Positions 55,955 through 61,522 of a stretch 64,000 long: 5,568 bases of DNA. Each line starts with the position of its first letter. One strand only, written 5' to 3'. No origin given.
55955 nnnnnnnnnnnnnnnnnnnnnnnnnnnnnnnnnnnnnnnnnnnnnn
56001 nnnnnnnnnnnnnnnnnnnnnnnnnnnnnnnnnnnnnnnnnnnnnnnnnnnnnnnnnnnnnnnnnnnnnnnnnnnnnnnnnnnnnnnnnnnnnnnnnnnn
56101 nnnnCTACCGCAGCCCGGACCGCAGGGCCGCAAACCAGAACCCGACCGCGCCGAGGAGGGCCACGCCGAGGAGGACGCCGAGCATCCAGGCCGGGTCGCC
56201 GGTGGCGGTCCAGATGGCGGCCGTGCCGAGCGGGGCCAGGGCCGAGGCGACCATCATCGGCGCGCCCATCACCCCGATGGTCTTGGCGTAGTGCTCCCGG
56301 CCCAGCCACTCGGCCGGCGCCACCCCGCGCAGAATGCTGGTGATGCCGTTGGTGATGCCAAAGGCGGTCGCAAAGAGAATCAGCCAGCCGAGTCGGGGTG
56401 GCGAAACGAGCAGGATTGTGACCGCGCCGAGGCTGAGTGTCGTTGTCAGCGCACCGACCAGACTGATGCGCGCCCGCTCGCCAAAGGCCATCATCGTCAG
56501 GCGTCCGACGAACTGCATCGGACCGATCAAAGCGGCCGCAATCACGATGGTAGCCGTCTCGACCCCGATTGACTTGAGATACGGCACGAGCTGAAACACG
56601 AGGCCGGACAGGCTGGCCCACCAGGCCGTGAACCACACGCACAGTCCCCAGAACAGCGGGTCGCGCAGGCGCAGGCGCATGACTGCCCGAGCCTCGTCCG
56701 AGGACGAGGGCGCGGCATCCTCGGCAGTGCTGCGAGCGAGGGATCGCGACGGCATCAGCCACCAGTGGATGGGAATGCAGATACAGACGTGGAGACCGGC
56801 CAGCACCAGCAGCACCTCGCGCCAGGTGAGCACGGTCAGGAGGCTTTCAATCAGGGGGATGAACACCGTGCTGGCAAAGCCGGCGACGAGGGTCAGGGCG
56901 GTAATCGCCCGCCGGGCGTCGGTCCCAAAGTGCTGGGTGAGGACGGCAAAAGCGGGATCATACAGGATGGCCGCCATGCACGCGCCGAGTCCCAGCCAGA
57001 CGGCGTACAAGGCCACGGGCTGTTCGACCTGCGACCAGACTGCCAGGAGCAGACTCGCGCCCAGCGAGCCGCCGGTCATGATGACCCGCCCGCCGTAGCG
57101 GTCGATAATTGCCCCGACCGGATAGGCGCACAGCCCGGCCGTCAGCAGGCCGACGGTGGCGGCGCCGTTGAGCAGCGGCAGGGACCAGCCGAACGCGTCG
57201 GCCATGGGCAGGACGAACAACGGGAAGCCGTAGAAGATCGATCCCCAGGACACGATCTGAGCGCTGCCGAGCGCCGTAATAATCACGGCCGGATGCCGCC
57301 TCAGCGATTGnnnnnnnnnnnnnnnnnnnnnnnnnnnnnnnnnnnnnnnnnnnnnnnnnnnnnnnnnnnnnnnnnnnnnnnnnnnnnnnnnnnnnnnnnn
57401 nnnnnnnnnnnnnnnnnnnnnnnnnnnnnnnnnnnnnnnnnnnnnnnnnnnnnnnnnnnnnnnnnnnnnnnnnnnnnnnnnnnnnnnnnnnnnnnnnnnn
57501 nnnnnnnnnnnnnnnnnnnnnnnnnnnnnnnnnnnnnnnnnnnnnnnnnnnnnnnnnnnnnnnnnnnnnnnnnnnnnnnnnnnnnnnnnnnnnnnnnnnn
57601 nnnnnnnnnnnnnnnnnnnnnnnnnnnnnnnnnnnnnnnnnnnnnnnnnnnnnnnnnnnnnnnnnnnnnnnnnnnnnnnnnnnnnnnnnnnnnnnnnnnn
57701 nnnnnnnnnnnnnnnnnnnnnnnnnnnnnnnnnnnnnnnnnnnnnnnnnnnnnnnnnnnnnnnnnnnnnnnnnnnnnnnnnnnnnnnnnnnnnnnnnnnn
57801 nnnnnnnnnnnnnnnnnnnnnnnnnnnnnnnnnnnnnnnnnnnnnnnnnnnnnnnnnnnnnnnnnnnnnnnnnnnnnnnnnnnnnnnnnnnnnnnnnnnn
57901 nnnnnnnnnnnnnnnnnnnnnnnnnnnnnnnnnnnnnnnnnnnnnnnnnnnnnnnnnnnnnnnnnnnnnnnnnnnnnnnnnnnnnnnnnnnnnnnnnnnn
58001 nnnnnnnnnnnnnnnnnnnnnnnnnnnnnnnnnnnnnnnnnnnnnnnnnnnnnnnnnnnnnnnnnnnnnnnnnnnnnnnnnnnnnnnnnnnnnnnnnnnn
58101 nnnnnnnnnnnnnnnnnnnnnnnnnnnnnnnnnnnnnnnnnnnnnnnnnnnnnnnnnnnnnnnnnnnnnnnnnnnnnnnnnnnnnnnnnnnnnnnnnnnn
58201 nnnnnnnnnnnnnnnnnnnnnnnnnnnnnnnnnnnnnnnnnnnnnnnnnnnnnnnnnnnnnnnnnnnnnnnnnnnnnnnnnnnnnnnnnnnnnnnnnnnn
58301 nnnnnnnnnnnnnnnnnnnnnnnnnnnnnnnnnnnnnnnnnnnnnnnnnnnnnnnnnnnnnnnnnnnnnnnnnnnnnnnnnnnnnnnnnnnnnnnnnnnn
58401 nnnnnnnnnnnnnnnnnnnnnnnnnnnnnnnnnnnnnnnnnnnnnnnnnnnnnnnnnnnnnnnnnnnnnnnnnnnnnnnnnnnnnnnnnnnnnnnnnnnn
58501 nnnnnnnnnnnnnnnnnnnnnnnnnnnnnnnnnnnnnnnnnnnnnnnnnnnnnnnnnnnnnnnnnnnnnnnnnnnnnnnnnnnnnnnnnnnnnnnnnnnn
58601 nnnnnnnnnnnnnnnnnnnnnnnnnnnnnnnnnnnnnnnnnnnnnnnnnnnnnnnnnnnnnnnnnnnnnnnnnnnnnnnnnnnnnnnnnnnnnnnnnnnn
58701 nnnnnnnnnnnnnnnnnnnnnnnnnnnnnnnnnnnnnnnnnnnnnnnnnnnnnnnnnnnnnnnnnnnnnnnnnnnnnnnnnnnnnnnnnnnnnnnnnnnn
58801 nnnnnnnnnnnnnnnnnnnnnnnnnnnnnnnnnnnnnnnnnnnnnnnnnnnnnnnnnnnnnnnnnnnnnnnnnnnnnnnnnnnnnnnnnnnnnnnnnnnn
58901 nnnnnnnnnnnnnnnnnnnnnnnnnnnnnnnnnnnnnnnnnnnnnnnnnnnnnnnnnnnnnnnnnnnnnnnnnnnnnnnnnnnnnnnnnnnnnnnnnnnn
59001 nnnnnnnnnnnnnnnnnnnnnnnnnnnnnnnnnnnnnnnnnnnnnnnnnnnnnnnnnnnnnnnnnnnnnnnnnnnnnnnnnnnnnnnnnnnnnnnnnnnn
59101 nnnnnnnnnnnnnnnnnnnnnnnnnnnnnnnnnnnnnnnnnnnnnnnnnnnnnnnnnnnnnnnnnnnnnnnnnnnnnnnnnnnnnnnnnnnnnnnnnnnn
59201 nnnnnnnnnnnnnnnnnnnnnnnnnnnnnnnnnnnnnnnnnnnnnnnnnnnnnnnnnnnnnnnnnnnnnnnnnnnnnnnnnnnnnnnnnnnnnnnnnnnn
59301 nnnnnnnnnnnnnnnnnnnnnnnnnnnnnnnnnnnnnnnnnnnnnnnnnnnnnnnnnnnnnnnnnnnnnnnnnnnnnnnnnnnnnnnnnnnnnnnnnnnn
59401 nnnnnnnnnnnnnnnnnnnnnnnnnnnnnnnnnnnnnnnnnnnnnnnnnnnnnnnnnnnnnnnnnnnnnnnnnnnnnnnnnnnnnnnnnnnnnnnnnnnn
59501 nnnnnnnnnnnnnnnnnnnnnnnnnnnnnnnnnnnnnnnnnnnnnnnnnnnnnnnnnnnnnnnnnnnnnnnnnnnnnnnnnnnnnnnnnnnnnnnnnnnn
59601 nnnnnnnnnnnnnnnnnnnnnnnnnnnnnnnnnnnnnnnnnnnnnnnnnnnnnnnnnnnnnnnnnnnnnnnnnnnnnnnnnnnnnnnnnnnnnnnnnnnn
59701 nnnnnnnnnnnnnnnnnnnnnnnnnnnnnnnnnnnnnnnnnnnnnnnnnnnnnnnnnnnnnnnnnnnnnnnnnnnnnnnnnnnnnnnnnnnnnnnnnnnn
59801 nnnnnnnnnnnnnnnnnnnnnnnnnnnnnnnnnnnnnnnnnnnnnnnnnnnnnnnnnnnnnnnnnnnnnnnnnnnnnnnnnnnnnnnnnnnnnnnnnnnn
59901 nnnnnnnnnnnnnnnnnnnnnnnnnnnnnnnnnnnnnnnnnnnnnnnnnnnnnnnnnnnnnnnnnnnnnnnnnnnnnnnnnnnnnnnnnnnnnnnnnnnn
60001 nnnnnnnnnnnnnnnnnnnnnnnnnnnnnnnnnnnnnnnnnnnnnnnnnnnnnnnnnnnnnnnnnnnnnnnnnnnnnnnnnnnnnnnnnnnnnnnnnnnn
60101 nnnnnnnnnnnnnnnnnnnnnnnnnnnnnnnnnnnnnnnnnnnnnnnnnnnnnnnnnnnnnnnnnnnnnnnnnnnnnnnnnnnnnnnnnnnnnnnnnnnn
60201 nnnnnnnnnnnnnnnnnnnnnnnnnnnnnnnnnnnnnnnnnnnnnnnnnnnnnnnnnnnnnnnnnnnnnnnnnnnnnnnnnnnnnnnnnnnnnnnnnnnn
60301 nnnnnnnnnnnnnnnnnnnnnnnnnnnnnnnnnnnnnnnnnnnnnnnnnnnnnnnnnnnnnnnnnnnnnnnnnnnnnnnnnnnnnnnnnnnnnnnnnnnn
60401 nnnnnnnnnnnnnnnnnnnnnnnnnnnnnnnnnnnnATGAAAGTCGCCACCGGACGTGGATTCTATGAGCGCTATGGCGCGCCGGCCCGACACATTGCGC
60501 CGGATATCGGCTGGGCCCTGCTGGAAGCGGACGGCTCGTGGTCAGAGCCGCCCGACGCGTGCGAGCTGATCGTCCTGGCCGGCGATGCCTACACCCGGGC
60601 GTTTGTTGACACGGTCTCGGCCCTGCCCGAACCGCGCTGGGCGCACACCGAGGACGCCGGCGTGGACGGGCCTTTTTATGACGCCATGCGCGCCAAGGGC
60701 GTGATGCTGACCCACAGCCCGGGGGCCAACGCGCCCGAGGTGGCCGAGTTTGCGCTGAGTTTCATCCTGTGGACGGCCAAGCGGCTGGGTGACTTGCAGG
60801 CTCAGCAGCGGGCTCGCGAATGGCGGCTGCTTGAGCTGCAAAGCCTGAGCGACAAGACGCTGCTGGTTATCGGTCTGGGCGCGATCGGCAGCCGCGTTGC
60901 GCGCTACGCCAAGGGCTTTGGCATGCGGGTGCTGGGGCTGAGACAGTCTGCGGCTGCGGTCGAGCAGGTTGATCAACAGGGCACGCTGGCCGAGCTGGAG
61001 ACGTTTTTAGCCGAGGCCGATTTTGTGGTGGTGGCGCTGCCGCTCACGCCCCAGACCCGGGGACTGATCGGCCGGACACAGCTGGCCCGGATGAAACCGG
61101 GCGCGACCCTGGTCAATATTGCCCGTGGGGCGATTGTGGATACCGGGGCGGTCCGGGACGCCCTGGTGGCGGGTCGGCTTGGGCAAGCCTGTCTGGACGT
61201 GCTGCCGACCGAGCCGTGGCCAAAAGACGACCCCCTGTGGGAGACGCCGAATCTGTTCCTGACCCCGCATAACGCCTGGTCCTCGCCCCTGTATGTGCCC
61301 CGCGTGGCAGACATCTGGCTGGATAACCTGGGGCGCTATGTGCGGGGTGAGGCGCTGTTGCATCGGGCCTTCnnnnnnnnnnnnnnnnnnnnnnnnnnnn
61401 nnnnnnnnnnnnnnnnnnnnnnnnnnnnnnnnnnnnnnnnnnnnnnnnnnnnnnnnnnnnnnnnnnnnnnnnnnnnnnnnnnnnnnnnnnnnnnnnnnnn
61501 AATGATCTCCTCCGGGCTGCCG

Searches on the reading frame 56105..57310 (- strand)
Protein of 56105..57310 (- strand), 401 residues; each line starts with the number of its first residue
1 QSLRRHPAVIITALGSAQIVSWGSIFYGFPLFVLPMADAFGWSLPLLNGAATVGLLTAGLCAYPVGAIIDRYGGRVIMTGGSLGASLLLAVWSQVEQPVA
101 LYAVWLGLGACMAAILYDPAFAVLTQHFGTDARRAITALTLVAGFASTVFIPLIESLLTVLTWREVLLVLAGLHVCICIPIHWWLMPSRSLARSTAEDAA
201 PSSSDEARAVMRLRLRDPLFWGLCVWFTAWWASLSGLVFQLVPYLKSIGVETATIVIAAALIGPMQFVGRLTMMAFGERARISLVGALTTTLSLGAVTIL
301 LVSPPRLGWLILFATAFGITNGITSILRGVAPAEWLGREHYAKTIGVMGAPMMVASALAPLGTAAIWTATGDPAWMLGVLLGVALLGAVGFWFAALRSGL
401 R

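Call 24: search_protein_families(library=pfam, proteins=[window:56105-57310:-], max_evalue=0.01)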
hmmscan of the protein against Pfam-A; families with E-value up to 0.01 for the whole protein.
window:56105-57310:- (401 aa): 1 family
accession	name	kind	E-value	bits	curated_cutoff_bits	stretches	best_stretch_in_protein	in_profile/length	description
PF07690.21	MFS_1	-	1.5e-21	77.2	33.4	2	17-294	4-283/347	Major Facilitator Superfamily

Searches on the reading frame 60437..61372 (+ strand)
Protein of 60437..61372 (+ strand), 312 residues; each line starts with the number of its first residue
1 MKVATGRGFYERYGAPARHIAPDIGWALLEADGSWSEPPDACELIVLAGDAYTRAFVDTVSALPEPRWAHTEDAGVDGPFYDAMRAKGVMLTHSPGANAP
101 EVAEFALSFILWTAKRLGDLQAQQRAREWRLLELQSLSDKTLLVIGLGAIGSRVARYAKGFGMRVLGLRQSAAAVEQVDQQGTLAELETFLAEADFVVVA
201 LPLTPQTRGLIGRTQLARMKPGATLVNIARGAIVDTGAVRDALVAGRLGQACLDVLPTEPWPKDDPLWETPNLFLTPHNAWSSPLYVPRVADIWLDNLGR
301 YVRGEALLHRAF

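Call 24: search_protein_families(library=pfam, proteins=[window:60437-61372:+], max_evalue=0.01)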
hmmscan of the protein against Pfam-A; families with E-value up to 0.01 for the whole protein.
window:60437-61372:+ (312 aa): 7 families
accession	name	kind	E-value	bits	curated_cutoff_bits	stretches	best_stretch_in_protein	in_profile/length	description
PF02826.25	2-Hacid_dh_C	-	1.2e-54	184.8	25.1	1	108-280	2-178/178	D-isomer specific 2-hydroxyacid dehydrogenase, NAD binding domain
PF01262.27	AlaDh_PNT_C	-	1e-06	28.8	23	1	141-231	30-133/214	Alanine dehydrogenase/PNT, C-terminal domain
PF03446.21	NAD_binding_2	-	4.8e-06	27.1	21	1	144-237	4-101/161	NAD binding domain of 6-phosphogluconate dehydrogenase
PF00389.36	2-Hacid_dh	-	8.3e-06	26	24.6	1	71-309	67-131/134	D-isomer specific 2-hydroxyacid dehydrogenase, catalytic domain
PF07991.19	KARI_N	-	0.0013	18.8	20.6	1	137-208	2-75/165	Acetohydroxy acid isomeroreductase, NADPH-binding domain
PF00899.27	ThiF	-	0.0014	18.2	28.1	1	125-168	6-49/238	ThiF family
PF01488.26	Shikimate_DH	-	0.0041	17.7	24.3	1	134-201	7-83/138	Shikimate / quinate 5-dehydrogenase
